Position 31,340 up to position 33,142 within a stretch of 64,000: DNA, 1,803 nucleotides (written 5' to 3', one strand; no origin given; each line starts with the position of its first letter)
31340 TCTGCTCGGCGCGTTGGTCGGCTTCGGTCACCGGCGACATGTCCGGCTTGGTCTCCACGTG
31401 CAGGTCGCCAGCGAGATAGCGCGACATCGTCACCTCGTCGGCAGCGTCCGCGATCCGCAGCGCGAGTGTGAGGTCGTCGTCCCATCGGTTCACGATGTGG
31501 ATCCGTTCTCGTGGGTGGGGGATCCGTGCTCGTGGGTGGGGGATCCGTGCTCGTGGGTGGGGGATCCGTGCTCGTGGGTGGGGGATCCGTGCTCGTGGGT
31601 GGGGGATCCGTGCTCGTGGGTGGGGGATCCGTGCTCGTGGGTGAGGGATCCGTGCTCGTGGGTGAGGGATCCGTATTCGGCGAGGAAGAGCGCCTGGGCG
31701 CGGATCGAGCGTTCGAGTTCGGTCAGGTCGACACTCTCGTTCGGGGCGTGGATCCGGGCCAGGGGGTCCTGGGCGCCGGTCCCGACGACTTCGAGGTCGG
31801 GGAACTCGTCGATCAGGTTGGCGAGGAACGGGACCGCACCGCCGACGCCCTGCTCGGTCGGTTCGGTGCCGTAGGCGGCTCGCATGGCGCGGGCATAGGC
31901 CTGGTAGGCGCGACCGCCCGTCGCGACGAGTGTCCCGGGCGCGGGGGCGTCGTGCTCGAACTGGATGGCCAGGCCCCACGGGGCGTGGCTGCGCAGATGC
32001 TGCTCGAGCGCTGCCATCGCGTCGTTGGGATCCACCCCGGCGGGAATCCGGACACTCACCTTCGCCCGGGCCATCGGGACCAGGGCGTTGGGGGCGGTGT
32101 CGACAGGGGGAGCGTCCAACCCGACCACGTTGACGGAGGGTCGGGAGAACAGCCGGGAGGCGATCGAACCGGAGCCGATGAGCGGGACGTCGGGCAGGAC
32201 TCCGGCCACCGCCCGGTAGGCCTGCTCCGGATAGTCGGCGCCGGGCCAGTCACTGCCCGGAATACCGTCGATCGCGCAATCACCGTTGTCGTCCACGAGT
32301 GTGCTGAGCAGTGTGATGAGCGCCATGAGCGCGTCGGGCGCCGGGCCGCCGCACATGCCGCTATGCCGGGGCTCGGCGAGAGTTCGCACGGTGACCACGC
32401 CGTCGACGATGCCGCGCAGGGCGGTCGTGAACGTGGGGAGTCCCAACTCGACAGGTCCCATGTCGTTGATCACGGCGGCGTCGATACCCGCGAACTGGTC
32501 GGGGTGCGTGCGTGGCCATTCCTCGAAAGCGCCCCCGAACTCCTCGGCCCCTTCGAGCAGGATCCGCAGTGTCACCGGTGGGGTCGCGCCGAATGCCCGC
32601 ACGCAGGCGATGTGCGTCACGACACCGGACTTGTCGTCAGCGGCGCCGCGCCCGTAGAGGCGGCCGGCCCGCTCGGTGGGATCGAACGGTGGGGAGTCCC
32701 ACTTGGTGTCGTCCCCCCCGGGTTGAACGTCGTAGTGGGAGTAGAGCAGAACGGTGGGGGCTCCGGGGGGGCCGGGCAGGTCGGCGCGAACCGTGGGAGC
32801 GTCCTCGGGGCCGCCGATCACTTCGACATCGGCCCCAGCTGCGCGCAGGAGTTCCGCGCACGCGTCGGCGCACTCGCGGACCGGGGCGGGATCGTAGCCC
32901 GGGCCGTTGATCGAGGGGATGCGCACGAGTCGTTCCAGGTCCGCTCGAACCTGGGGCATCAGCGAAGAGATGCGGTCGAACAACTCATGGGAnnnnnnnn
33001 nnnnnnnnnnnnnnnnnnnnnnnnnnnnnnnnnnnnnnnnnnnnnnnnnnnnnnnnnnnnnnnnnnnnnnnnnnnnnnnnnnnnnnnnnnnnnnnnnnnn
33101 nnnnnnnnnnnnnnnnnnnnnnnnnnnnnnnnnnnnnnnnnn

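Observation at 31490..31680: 21-bp array translated as a His-rich heptad tail on an M20 metallopeptidase, ending in a GTGA overlap with hisN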

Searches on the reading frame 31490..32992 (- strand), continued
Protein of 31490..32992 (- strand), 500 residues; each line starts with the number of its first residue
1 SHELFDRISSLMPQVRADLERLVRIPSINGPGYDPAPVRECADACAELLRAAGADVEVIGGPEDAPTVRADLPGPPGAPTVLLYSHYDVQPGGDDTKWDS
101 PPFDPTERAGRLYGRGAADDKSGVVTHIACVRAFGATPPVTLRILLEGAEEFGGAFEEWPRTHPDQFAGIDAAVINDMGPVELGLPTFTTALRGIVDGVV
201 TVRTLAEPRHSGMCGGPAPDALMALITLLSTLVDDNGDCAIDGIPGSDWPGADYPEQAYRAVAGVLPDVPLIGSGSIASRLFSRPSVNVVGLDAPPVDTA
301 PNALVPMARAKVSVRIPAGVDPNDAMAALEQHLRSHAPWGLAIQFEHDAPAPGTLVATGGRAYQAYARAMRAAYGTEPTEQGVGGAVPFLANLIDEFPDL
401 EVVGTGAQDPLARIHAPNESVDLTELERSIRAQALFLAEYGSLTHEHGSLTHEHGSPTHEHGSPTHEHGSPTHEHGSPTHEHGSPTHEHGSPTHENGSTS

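Call 37: predict_structure(alignment_id=A1)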
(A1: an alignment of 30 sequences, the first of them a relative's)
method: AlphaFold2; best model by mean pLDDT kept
length: 509 residues; sequences in the alignment: 30
mean_pLDDT: 83.0   pTM: 0.81
mean pLDDT of the five models: 83.0, 82.7, 82.0, 81.8, 78.0
residues with pLDDT >= 90: 283; 70-90: 127; 50-70: 42; < 50: 57
segments of 3 or more residues with pLDDT < 50: 1-5, 458-509
pLDDT, mean of each block of 10 residues (from residue 1): 52 96 97 88 91 98 94 89 96 90 65 84 85 97 94 92 86 95 87 90 94 78 70 95 97 92 87 88 92 90 74 87 93 97 93 92 90 97 94 75 93 85 75 96 97 61 38 35 34 34 36
secondary structure, 60 per line:
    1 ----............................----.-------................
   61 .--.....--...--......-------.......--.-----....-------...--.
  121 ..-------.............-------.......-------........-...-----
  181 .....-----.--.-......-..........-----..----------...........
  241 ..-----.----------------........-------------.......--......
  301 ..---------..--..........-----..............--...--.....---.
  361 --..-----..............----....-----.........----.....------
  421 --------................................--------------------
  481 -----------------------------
elements in order: H5-32 H45-61 E64-68 E76-81 E89-95 H104-107 E115-117 E120-122 H130-142 E150-156 H164-171 E181-185 E196-201 E203-212 H230-241 H265-272 H286-292 E295-302 E316-325 H331-344 E352-356 H370-383 E388-391 H397-405 E410-414 E429-431 H432-460
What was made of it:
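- AlphaFold2 gives a confident body and pLDDT 34-38 for residues 458-509 (call 37).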

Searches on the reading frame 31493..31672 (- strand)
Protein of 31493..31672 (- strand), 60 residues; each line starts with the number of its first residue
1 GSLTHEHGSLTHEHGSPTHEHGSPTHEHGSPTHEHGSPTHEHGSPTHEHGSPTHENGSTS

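Call 23: find_homologous_proteins(query=window:31493-31672:-, max_evalue=10)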
Query seq(60 aa): 413 candidates shared short words with the query, none scored E <= 10.
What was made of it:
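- Tried and rejected: Tail-only search of the 5.8-billion protein database (call 23): 413 word-sharing candidates but none scored E <= 10.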

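Call 51: search_protein_families(library=pfam, proteins=[window:31493-31672:-], max_evalue=10)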
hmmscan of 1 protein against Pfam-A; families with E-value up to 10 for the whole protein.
seq(60 aa): 0 families

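Call 52: search_solved_structures(query=window:31493-31672:-, max_evalue=10)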
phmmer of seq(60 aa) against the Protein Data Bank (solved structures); distinct sequences matched with E-value up to 10: 1.
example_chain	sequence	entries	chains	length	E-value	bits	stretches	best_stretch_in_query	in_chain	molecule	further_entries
7a03_A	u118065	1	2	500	2.2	12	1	18-44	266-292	M32 carboxypeptidase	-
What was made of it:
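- The tail hits nothing in Pfam, the PDB or the protein database (calls 23, 51, 52).
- Tried and rejected: Tail-only Pfam and PDB searches (calls 51, 52): nothing meaningful.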
